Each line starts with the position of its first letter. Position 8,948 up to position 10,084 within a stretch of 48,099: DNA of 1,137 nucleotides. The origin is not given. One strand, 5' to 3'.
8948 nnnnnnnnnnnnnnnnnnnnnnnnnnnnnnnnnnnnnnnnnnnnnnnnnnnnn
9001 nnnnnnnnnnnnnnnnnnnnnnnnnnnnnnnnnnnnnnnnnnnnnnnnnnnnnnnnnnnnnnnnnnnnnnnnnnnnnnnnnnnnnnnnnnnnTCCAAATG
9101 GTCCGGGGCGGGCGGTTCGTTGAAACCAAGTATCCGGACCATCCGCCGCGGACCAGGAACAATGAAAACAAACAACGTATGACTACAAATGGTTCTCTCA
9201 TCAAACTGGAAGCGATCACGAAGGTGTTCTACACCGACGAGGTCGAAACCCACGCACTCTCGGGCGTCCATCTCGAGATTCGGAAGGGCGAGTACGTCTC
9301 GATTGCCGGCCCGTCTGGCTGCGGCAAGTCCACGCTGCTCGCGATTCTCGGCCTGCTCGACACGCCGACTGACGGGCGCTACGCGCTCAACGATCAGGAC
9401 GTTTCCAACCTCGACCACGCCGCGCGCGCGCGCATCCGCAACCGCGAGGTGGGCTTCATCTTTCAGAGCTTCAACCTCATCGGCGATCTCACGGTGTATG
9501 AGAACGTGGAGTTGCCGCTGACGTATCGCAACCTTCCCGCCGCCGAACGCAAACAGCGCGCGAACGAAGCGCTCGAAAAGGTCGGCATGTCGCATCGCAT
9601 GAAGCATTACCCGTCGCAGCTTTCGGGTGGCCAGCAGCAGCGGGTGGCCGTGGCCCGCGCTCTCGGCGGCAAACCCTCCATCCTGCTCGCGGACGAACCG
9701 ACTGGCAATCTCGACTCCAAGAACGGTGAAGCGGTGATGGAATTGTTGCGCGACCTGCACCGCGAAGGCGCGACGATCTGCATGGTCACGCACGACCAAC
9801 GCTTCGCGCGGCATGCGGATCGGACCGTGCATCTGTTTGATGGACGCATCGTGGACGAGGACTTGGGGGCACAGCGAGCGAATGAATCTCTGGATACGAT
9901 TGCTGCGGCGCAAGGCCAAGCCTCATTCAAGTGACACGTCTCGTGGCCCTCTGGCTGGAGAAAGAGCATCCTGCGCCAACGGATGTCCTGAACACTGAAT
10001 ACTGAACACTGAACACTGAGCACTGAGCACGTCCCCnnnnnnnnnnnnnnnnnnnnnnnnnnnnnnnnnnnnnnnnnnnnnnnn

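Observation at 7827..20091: Non-orphan ADOP locus: one MacA-like adaptor and one ATPase followed by four tandem diverged duplicated-FtsX permeases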

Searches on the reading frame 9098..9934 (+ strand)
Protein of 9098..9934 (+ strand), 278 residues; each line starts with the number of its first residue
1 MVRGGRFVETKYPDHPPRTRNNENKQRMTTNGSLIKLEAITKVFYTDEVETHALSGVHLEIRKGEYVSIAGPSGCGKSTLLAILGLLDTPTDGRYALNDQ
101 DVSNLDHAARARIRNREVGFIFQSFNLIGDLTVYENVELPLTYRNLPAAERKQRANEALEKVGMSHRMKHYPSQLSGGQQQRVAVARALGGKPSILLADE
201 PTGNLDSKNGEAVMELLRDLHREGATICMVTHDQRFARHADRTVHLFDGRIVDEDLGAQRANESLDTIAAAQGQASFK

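Call 4: search_protein_families(library=ncbifam, proteins=[window:9098-9934:+])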
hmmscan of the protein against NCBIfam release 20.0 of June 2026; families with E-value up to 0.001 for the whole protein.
window:9098-9934:+ (278 aa): 189 families (the best 25 are shown)
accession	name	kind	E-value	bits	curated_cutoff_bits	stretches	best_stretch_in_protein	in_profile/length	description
NF038007.1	ABC_ATP_DarD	equivalog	6.4e-77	257.9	375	1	35-251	2-218/218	darobactin export ABC transporter ATP-binding protein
TIGR02211.1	LolD_lipo_ex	equivalog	1.2e-69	234.2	307.75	1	34-252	1-220/221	lipoprotein-releasing ABC transporter ATP-binding protein LolD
NF007826.0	PRK10535.1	equivalog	1.1e-68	232.1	966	1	33-269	3-239/648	macrolide ABC transporter ATP-binding protein/permease MacB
TIGR03608.1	L_ocin_972_ABC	subfamily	1.2e-64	217.6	254.85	1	50-246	10-206/206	putative bacteriocin export ABC transporter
NF007879.0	PRK10584.1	equivalog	1e-63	215.1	336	1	34-254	6-227/228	putative ABC transporter ATP-binding protein YbbA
NF008639.0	PRK11629.1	equivalog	2.7e-63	213.5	360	1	31-254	3-227/234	lipoprotein-releasing ABC transporter ATP-binding protein LolD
TIGR02673.1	FtsE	equivalog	5.8e-63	212.4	264.85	1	35-249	2-213/214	cell division ATP-binding protein FtsE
TIGR02982.1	heterocyst_DevA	subfamily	2e-62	210.7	295.8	1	35-251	2-219/220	ABC exporter ATP-binding subunit, DevA family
TIGR03265.1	PhnT2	equivalog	4.3e-56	190.7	457.7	1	36-252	6-214/353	putative 2-aminoethylphosphonate ABC transporter ATP-binding protein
NF040933.2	ABC_arch_GlcV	equivalog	2.8e-53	181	450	1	35-251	3-220/357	glucose ABC transporter ATP-binding protein GlcV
TIGR02314.1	ABC_MetN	equivalog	1.7e-52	178.5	499.7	1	34-255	1-223/343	methionine ABC transporter ATP-binding protein MetN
NF007027.0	PRK09493.1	equivalog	2.5e-52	177.6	379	1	35-254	2-217/240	glutamine ABC transporter ATP-binding protein GlnQ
TIGR00968.1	3a0106s01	subfamily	4.7e-51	173.6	342.75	1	50-255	12-213/237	sulfate ABC transporter ATP-binding protein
NF008428.0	PRK11264.1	equivalog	8.9e-51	172.5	406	1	33-254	2-225/250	L-cystine ABC transporter ATP-binding protein TcyN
TIGR02315.1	ABC_phnC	equivalog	1.8e-50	171.6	266.1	1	35-268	2-241/243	phosphonate ABC transporter ATP-binding protein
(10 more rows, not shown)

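Call 5: search_protein_families(library=pfam, proteins=[window:9098-9934:+])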
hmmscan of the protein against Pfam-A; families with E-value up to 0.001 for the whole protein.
window:9098-9934:+ (278 aa): 5 families
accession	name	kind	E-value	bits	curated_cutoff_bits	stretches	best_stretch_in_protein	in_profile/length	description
PF00005.33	ABC_tran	-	1.1e-34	120.4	25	1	54-202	1-136/137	ABC transporter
PF02463.25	SMC_N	-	5.7e-07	29.6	40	1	66-247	26-212/220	RecF/RecN/SMC N terminal domain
PF13304.12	AAA_21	-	7.9e-07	29.9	27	0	164-233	227-299/304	AAA domain, putative AbiEii toxin, Type IV TA system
PF13555.12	AAA_29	-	0.0001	22.4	27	1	54-92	12-51/61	P-loop containing region of AAA domain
PF03215.21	Rad17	-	0.00035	21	23.8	0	52-85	33-66/186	Rad17 P-loop domain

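Call 24: find_related_loci(query=window:9179-9934:+, collection=genome_contigs, flank=10000)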
Query window:9179-9934:+ (251 aa) in genome_contigs; peptide patterns used: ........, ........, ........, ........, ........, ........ (x = any residue, [..] = any of these).
600 stretches matched a pattern (row limit reached: there are more); 597 encode a relative of the query (tblastn E <= 1e-3); the best 80 are kept; 80 distinct loci.
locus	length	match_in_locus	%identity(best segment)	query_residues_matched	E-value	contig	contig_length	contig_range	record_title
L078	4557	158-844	79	6-234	1e-128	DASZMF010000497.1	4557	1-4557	MAG TPA_asm: Candidatus Angelobacter sp. isolate SMAG_U5884 k141_3426856, whole genome shotgun sequence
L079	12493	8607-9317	78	1-236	2e-127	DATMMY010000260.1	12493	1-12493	MAG TPA_asm: Candidatus Solibacter sp. isolate SMAG_U12836 k141_1981019, whole genome shotgun sequence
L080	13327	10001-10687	79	6-234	3e-127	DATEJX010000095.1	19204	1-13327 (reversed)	MAG TPA_asm: Candidatus Angelobacter sp. isolate SMAG_U8875 k141_1477502, whole genome shotgun sequence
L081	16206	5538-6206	82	7-229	2e-125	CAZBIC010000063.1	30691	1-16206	MAG TPA_asm: uncultured Bifidobacterium sp. isolate SRP302895_co1_406 genome assembly, contig: NODE_2636_length_30691_co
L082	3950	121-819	79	1-233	2e-127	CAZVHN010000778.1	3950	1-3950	MAG TPA_asm: uncultured Chloracidobacterium sp. isolate binchicken_co165_162 genome assembly, contig: k141_2262535, whol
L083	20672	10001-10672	81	6-228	1e-124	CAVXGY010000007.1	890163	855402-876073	MAG: Terriglobia bacterium isolate MFD05513.bin.1.16 genome assembly, contig: contig_6680, whole genome shotgun sequence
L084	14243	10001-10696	78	1-229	3e-124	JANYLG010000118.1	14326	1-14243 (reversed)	MAG: Acidobacteria bacterium isolate GL140_5_metabinner_95 GL140_5_k141_3140082, whole genome shotgun sequence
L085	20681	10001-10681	78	1-227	7e-124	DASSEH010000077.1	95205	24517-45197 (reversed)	MAG TPA_asm: Candidatus Angelobacter sp. isolate SMAG_U972 k141_1045139, whole genome shotgun sequence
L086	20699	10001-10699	78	1-233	7e-124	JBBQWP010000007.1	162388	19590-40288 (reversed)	MAG: Pyrinomonadales bacterium isolate Co_metawrap_2064 Cmw_2064_k141_18029400_length_162388_cov_11.9997, whole genome s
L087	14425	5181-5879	78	1-233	1e-123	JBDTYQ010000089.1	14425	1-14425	MAG: bacterium isolate cluster4_bin.143 NODE_9350_length_14425_cov_15.945859, whole genome shotgun sequence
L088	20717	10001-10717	74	6-247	9e-124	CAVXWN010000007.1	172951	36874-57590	MAG: uncultured Acidobacteriota bacterium isolate MFD04492.bin.2.64 genome assembly, contig: contig_13961, whole genome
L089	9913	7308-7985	80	3-227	3e-123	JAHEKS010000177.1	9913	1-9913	MAG: Acidobacteria bacterium isolate Ww59 NODE_16356_length_9913_cov_2.927185, whole genome shotgun sequence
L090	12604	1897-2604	78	1-235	3e-123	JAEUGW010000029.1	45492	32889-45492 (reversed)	MAG: Opitutaceae bacterium isolate new MAG-1 k141_2080234, whole genome shotgun sequence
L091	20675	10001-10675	77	6-230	1e-122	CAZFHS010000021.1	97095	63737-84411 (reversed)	MAG TPA_asm: uncultured Gemmatimonadaceae bacterium isolate binchicken_co97_465 genome assembly, contig: NODE_671_length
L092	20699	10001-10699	76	3-235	1e-122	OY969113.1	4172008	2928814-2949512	MAG: uncultured Acidobacteriota bacterium isolate MFD03399.bin.1.55 genome assembly, chromosome: 1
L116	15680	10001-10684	75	1-227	2e-120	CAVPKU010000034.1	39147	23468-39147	MAG: uncultured Acidobacteriaceae bacterium isolate MFD10064.bin.2.65 genome assembly, contig: contig_52032, whole genom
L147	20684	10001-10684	75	4-231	3e-116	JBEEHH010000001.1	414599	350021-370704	MAG: Verrucomicrobiota bacterium isolate BP_767 scaffold_3778176, whole genome shotgun sequence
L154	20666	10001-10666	76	7-227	2e-114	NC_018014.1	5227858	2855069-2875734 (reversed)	Terriglobus roseus DSM 18391, complete sequence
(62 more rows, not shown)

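Call 30: search_protein_families(library=pfam, proteins=[L116:7714-8634:+, L116:10829-11533:+, L116:11530-13569:+, L116:13823-14995:+, L154:5798-8497:+, L154:13268-15343:+, L154:14913-16778:+, L154:16669-18240:+, L154:3694-4836:+])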
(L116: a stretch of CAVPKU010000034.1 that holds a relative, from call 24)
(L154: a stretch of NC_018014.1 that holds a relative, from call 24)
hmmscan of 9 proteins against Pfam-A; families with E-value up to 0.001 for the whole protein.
L116:7714-8634:+ (306 aa): 0 families

L116:10829-11533:+ (234 aa): 6 families
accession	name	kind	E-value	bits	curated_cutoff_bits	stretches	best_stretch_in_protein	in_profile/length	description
PF00005.33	ABC_tran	-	1.2e-29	104.1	25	1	21-169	1-136/137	ABC transporter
PF13304.12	AAA_21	-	7.7e-11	43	27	1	65-200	183-299/304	AAA domain, putative AbiEii toxin, Type IV TA system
PF02463.25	SMC_N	-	1.7e-05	24.8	40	1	32-201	25-199/220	RecF/RecN/SMC N terminal domain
PF13175.12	AAA_15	-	6.5e-05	23.1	32.1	0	158-201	327-371/374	AAA ATPase domain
PF03193.22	RsgA_GTPase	-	9.3e-05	22.7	30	1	19-57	95-132/174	RsgA GTPase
PF20703.3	nSTAND1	-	0.00079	19.6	27.1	0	24-49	26-51/379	Novel STAND NTPase 1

L116:11530-13569:+ (679 aa): 1 family
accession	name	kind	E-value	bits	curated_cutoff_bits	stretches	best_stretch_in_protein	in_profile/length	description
PF02321.23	OEP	-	9e-38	130.4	22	2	449-657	2-187/187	Outer membrane efflux protein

L116:13823-14995:+ (390 aa): 8 families
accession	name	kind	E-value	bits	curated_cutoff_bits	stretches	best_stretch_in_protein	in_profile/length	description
PF00158.32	Sigma54_activat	-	1e-64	217.7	20.2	1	115-280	2-167/168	Sigma-54 interaction domain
PF25601.1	AAA_lid_14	-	1.9e-29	101.7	27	1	286-364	1-79/87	AAA+ ATPase lid domain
PF14532.12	Sigma54_activ_2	-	1e-20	74.8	25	1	116-285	2-138/138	Sigma-54 interaction domain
PF00072.30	Response_reg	-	9e-15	55.3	30.2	1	3-83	35-110/111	Response regulator receiver domain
PF07728.20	AAA_5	-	7.8e-09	36.1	22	1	138-255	2-122/139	AAA domain (dynein-related subfamily)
PF07724.20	AAA_2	-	2.5e-05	24.8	27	1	136-265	4-134/166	AAA domain (Cdc48 subfamily)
PF00004.35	AAA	-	8.4e-05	23.5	21.2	0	138-256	1-110/131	ATPase family associated with various cellular activities (AAA)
PF01078.27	Mg_chelatase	-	0.00011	22.1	20.3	0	198-255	98-157/207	Magnesium chelatase, subunit ChlI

L154:5798-8497:+ (899 aa): 2 families
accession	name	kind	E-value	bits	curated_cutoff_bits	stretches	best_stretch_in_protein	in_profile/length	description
PF12704.14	MacB_PCD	-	3.5e-34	119.4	27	2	114-332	1-203/207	MacB-like periplasmic core domain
PF02687.27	FtsX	-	1.4e-23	83.6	25.5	2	378-493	2-116/120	FtsX-like permease C-terminal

L154:13268-15343:+ (691 aa): 1 family
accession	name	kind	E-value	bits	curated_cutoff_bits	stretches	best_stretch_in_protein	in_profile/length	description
PF02321.23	OEP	-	1.3e-39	136.4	22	2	461-664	5-187/187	Outer membrane efflux protein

L154:14913-16778:+ (621 aa): 7 families
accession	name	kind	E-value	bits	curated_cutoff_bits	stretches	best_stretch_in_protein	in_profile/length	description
PF00158.32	Sigma54_activat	-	9.9e-63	211.3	20.2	1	321-486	2-167/168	Sigma-54 interaction domain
PF25601.1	AAA_lid_14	-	7e-25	87.1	27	1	492-565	1-74/87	AAA+ ATPase lid domain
PF00072.30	Response_reg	-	1.1e-19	71.1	30.2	1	172-289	2-110/111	Response regulator receiver domain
PF14532.12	Sigma54_activ_2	-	1.6e-18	67.7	25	1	326-491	6-138/138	Sigma-54 interaction domain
PF02954.25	HTH_8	-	5.8e-13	48.8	22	1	578-618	1-41/42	Bacterial regulatory protein, Fis family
PF07728.20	AAA_5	-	2.8e-06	27.8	22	1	343-442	1-96/139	AAA domain (dynein-related subfamily)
PF01078.27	Mg_chelatase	-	0.00041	20.2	20.3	0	405-462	99-158/207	Magnesium chelatase, subunit ChlI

L154:16669-18240:+ (523 aa): 2 families
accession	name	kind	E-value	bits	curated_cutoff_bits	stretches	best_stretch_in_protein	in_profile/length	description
PF02518.31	HATPase_c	-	3.6e-16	60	26.4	1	404-513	1-109/111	Histidine kinase-, DNA gyrase B-, and HSP90-like ATPase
PF00512.31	HisKA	-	0.00035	21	26.9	0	294-367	2-64/66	His Kinase A (phospho-acceptor) domain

L154:3694-4836:+ (380 aa): 5 families
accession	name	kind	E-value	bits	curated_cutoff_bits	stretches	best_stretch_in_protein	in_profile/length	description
PF00486.34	Trans_reg_C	-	4e-14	52.9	26.2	1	46-118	4-77/77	Transcriptional regulatory protein, C terminal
PF13426.13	PAS_9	-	7.8e-10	39.4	27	1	171-264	11-102/103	PAS domain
PF00989.32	PAS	-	7.7e-08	32.8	22.6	1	153-256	4-106/113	PAS fold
PF08448.16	PAS_4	-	0.00011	22.9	23.1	1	163-267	7-109/110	PAS fold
PF08447.18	PAS_3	-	0.00021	22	25.6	1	175-256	3-85/89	PAS fold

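Call 40: search_protein_families(library=pfam, proteins=[L147:8277-8558:+], max_evalue=0.01)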
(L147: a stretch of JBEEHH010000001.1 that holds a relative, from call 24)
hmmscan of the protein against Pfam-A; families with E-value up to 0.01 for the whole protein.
L147:8277-8558:+ (93 aa): 0 families

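Call 46: search_solved_structures(query=window:9179-9934:+, max_evalue=1e-40)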
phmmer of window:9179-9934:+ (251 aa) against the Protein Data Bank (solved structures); distinct sequences matched with E-value up to 1e-40: 83 (the best 60 are shown).
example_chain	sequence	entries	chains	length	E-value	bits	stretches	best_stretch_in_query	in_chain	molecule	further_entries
5xu1_A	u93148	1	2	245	5.1e-66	225.9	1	6-227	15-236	ABC transporter ATP-binding protein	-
1f3o_A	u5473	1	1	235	1.2e-61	211.6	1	7-227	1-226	HYPOTHETICAL ABC TRANSPORTER ATP-BINDING PROTEIN MJ0796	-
1l2t_A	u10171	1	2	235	3.1e-61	210.3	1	7-227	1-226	Hypothetical ABC transporter ATP-binding protein MJ0796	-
3tif_A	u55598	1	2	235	5.2e-60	206.2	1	7-227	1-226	Uncharacterized ABC transporter ATP-binding protein MJ0796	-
5lil_A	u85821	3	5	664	1.8e-59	204.4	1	6-228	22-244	Macrolide export ATP-binding/permease protein MacB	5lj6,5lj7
5lj9_A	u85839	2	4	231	3.5e-58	200.3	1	7-225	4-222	Macrolide export ATP-binding/permease protein MacB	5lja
9ge6_B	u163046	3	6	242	4e-58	200.1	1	10-227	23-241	Uncharacterized ABC transporter ATP-binding protein YbbA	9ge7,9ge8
5gko_A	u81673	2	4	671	8.6e-58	199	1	4-228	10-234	Macrolide export ATP-binding/permease protein MacB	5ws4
5nik_J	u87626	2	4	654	1.2e-57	198.5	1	7-235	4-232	Macrolide export ATP-binding/permease protein MacB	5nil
9rlc_D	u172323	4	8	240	3.1e-57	197.2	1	6-227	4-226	Lipoprotein-releasing system ATP-binding protein LolD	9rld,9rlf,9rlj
9rle_D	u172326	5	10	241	3.1e-57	197.2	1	6-227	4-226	Lipoprotein-releasing system ATP-binding protein LolD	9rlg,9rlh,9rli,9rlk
7arh_F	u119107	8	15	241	3.5e-57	197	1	6-227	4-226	Lipoprotein-releasing system ATP-binding protein LolD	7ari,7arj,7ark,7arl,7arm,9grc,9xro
7v8l_D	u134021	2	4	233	3.9e-57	196.8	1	6-227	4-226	Lipoprotein-releasing system ATP-binding protein LolD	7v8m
7mdy_D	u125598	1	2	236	4.3e-57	196.7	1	8-227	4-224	Lipoprotein-releasing system ATP-binding protein LolD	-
9gvk_D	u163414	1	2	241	9.1e-57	195.6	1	6-227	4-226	Lipoprotein-releasing system ATP-binding protein LolD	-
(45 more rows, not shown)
